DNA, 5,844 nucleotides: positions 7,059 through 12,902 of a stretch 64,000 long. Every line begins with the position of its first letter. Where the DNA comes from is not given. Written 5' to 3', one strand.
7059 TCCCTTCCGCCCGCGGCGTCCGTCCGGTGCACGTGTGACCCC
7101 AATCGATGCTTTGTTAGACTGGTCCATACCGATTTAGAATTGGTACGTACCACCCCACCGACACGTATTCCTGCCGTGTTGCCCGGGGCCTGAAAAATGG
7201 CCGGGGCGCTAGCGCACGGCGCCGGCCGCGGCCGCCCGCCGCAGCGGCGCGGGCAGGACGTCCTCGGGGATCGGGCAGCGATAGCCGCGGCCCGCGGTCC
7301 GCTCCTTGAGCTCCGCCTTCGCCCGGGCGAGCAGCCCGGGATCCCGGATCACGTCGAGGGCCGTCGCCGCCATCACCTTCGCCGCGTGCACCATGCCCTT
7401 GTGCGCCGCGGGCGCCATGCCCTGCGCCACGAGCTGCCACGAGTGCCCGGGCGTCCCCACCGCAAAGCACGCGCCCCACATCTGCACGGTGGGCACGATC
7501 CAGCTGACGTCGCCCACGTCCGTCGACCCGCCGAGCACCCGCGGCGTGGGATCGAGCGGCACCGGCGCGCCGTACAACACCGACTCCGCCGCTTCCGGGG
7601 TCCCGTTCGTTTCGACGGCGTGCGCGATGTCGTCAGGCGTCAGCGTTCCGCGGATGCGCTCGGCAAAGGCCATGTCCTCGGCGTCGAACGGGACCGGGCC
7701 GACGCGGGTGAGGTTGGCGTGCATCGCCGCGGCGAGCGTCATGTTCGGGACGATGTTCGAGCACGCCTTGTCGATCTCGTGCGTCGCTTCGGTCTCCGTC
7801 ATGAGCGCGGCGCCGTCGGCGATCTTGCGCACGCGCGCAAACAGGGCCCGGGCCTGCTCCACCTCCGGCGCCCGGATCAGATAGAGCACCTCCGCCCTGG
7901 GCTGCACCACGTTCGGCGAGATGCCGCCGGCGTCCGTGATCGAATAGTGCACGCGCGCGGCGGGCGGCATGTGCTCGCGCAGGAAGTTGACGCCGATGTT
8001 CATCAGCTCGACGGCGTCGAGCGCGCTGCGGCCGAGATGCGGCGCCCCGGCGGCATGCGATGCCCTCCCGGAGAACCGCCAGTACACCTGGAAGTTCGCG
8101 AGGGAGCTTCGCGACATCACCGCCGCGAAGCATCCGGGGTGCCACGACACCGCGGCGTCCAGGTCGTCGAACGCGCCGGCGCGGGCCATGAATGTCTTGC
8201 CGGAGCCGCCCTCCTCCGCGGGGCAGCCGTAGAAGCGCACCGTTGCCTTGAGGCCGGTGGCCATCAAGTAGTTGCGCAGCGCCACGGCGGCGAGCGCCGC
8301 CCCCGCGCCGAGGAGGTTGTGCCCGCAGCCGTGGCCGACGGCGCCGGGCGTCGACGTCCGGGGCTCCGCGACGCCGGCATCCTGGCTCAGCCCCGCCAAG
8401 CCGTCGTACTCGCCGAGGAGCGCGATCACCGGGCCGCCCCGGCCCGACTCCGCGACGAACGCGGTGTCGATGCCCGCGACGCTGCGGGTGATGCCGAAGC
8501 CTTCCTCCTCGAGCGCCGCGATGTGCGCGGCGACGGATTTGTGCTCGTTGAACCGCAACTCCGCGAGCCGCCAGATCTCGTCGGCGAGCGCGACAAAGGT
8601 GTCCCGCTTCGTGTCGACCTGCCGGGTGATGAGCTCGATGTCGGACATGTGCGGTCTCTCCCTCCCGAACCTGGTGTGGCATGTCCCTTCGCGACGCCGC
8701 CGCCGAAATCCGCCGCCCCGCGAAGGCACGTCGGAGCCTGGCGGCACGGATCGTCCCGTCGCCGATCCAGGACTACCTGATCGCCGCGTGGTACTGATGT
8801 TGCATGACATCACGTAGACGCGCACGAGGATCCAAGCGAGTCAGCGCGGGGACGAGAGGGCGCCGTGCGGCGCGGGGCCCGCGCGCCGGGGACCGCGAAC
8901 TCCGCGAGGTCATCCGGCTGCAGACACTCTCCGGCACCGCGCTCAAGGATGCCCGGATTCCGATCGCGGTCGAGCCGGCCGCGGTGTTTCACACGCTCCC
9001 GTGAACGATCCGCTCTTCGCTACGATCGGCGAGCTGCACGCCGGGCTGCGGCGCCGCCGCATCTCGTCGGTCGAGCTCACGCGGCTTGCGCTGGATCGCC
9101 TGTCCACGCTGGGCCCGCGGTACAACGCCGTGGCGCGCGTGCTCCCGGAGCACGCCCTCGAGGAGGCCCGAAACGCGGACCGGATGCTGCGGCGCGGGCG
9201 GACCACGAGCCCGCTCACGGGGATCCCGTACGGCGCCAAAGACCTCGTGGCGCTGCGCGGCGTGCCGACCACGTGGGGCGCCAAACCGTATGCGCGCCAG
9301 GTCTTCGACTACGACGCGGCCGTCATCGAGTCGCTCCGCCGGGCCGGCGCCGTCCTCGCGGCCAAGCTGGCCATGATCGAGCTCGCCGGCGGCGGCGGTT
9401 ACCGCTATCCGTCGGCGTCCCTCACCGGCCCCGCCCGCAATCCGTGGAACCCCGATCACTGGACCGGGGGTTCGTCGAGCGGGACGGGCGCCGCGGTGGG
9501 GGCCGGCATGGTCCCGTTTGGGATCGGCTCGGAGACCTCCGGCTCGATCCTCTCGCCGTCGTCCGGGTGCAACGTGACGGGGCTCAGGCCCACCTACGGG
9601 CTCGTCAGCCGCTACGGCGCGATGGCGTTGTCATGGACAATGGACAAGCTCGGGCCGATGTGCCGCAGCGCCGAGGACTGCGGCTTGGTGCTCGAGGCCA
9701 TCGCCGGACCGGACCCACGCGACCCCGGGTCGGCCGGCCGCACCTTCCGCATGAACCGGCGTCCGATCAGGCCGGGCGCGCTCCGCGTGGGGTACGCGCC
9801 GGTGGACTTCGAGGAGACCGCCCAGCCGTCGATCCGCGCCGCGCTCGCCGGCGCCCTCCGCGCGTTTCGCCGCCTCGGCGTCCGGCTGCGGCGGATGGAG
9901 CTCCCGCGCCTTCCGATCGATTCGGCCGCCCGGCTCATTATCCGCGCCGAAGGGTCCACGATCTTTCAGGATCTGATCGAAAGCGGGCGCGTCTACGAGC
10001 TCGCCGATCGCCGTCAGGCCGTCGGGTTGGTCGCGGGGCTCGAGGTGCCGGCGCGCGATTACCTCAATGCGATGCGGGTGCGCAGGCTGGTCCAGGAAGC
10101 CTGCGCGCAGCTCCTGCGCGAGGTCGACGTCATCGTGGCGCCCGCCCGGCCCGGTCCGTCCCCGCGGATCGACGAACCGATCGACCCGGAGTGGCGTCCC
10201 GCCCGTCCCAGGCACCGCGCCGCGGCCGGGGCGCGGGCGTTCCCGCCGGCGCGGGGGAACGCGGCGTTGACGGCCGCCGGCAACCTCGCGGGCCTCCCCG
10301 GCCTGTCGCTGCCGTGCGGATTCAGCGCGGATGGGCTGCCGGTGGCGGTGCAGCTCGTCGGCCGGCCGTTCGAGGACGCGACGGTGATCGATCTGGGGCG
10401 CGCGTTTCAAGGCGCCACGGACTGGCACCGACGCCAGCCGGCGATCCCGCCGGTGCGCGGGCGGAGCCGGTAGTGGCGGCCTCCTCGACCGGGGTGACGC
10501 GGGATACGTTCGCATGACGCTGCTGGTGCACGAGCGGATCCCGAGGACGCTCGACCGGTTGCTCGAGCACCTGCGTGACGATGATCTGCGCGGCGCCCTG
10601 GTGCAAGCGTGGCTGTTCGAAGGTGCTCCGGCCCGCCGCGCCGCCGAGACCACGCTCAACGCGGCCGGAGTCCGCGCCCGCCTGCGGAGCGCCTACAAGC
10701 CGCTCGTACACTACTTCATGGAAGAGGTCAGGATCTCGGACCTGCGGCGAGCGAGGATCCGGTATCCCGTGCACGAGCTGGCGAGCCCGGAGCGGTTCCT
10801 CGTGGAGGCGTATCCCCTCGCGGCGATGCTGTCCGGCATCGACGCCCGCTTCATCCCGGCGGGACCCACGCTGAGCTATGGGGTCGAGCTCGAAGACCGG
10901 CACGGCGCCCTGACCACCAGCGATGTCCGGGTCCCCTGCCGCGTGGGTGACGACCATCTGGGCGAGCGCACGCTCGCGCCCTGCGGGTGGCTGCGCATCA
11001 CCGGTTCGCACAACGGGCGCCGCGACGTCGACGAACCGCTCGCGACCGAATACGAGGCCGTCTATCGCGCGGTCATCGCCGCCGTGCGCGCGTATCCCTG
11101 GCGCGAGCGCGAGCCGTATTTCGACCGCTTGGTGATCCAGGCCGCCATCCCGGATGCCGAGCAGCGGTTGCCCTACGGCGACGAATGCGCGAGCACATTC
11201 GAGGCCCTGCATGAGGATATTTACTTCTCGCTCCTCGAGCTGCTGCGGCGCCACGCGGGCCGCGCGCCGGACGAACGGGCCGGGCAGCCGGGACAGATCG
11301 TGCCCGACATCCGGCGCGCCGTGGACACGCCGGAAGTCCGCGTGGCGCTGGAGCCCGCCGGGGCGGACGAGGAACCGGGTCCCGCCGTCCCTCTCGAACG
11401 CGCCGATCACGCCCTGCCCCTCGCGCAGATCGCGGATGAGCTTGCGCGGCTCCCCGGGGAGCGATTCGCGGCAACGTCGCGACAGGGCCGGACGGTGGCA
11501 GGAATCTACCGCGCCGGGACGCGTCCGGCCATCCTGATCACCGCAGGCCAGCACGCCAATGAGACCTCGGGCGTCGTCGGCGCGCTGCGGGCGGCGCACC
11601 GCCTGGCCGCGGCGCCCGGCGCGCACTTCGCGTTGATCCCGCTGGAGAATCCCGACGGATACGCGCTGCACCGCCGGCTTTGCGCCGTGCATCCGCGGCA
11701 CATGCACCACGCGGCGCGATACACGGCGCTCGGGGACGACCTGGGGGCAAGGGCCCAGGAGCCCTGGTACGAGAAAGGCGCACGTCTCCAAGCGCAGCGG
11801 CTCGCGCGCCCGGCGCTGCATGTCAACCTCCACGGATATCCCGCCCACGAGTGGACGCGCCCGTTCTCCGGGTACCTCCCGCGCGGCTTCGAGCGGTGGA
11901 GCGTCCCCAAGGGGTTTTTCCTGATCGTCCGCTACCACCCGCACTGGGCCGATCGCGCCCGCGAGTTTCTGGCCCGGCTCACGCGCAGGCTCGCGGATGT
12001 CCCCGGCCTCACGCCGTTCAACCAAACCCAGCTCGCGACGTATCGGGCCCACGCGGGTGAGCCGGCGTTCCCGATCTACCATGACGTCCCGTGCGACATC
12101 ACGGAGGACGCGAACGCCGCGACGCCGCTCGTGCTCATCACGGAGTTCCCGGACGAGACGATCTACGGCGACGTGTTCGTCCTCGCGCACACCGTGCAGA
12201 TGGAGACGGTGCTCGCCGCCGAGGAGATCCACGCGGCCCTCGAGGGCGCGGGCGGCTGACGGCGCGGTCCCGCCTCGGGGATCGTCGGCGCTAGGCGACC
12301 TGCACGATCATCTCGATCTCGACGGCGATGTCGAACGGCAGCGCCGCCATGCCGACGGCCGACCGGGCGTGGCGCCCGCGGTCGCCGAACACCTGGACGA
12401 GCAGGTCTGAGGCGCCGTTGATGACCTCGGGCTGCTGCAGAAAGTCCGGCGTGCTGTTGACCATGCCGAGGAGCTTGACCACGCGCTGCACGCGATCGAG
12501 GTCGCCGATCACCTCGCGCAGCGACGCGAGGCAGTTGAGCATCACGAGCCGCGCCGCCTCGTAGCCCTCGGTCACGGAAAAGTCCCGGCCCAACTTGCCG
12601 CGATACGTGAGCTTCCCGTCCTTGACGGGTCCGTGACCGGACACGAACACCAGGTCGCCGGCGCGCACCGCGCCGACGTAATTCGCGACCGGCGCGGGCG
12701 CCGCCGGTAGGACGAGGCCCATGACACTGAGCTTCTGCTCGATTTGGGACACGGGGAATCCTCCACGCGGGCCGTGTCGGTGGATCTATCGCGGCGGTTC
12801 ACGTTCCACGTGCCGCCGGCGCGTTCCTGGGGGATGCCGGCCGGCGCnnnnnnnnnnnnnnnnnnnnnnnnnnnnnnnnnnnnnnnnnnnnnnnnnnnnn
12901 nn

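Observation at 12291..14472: Amidase with a 4-nt-overlapped GatC-like mini-ORF and a divergent RidA: AtzE/AtzG-like arrangement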

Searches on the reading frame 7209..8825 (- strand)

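Call 25: search_protein_families(library=pfam, proteins=[window:7209-8825:-], max_evalue=0.001)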
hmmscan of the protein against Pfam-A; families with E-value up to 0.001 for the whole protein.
window:7209-8825:- (538 aa): 2 families
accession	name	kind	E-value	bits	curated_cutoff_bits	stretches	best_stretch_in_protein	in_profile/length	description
PF01546.33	Peptidase_M20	-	9.4e-08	32.6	24.6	1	152-369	17-113/206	Peptidase family M20/M25/M40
PF07687.19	M20_dimer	-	3.1e-06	27.5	21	1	244-338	8-101/107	Peptidase dimerisation domain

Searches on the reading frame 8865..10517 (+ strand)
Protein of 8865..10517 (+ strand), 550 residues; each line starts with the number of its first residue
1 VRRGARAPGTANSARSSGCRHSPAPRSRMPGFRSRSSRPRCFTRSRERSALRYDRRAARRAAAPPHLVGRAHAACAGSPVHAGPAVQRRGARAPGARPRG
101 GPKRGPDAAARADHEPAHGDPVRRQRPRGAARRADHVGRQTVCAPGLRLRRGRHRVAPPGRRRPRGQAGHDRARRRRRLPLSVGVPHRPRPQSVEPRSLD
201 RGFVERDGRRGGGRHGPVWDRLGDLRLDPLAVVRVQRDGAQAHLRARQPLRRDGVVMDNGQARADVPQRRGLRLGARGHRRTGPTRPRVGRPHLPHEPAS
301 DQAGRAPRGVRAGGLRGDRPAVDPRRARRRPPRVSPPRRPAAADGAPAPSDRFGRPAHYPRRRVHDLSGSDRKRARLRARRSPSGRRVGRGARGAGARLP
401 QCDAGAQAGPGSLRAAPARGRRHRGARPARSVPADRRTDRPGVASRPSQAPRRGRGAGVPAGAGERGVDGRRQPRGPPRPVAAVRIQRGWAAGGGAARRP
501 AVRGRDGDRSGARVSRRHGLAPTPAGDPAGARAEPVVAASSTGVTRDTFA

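Call 7: search_protein_families(library=pfam, proteins=[window:8865-10517:+], max_evalue=1)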
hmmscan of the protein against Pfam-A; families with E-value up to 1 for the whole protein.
window:8865-10517:+ (550 aa): 0 families

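Call 8: search_protein_families(library=ncbifam, proteins=[window:8865-10517:+], max_evalue=1)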
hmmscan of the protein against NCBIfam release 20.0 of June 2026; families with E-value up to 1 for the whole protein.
window:8865-10517:+ (550 aa): 0 families

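Call 25: search_protein_families(library=pfam, proteins=[window:9001-10473:+], max_evalue=0.001)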
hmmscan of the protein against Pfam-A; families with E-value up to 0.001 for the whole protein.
window:9001-10473:+ (490 aa): 1 family
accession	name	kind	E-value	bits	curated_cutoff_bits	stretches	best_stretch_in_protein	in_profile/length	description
PF01425.27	Amidase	-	9.5e-93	312.1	27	1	25-462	1-444/445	Amidase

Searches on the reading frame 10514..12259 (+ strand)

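Call 7: search_protein_families(library=pfam, proteins=[window:10514-12259:+], max_evalue=1)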
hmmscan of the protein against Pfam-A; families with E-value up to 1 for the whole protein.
window:10514-12259:+ (581 aa): 2 families
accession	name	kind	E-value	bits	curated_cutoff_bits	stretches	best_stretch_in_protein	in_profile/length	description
PF00246.29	Peptidase_M14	-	6.4e-05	23.1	21.6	1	334-388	43-108/286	Zinc carboxypeptidase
PF24827.1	AstE_AspA_cat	-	0.00062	19.8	25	1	338-399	3-62/192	Succinylglutamate desuccinylase/Aspartoacylase catalytic domain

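Call 8: search_protein_families(library=ncbifam, proteins=[window:10514-12259:+], max_evalue=1)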
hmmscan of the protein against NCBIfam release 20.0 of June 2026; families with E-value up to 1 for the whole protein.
window:10514-12259:+ (581 aa): 2 families
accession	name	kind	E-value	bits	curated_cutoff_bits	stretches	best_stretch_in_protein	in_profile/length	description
NF007897.0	PRK10602.1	equivalog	0.069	12.2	157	1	339-389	41-90/237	murein tripeptide amidase MpaA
NF052223.1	ActylOrnDeactShew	equivalog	0.17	11.1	400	1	336-388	62-116/269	N-acetyl-ornithine deacetylase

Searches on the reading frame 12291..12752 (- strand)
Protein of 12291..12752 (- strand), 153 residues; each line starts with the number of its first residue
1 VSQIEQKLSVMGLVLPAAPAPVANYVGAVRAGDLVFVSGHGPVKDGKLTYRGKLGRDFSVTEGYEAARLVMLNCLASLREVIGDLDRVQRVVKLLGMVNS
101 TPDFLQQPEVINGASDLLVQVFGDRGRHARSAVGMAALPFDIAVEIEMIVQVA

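Call 7: search_protein_families(library=pfam, proteins=[window:12291-12752:-], max_evalue=1)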
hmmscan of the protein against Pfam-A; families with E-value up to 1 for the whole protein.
window:12291-12752:- (153 aa): 2 families
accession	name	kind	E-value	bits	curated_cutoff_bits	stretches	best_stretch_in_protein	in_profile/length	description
PF14588.11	YjgF_endoribonc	-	2.5e-28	99.2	35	1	5-140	1-136/148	YjgF/chorismate_mutase-like, putative endoribonuclease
PF01042.26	Ribonuc_L-PSP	-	1.5e-16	60.9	27.3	1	17-151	3-120/121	Endoribonuclease L-PSP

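Call 8: search_protein_families(library=ncbifam, proteins=[window:12291-12752:-], max_evalue=1)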
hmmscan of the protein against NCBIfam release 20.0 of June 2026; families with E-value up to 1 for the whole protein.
window:12291-12752:- (153 aa): 2 families
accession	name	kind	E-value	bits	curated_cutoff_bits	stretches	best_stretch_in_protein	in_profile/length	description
TIGR00004.1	TIGR00004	subfamily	1.5e-10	41.3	106.25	1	17-150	8-123/125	Rid family detoxifying hydrolase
NF008490.0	PRK11401.1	equivalog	0.00052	19.9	222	1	18-150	10-125/129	enamine/imine deaminase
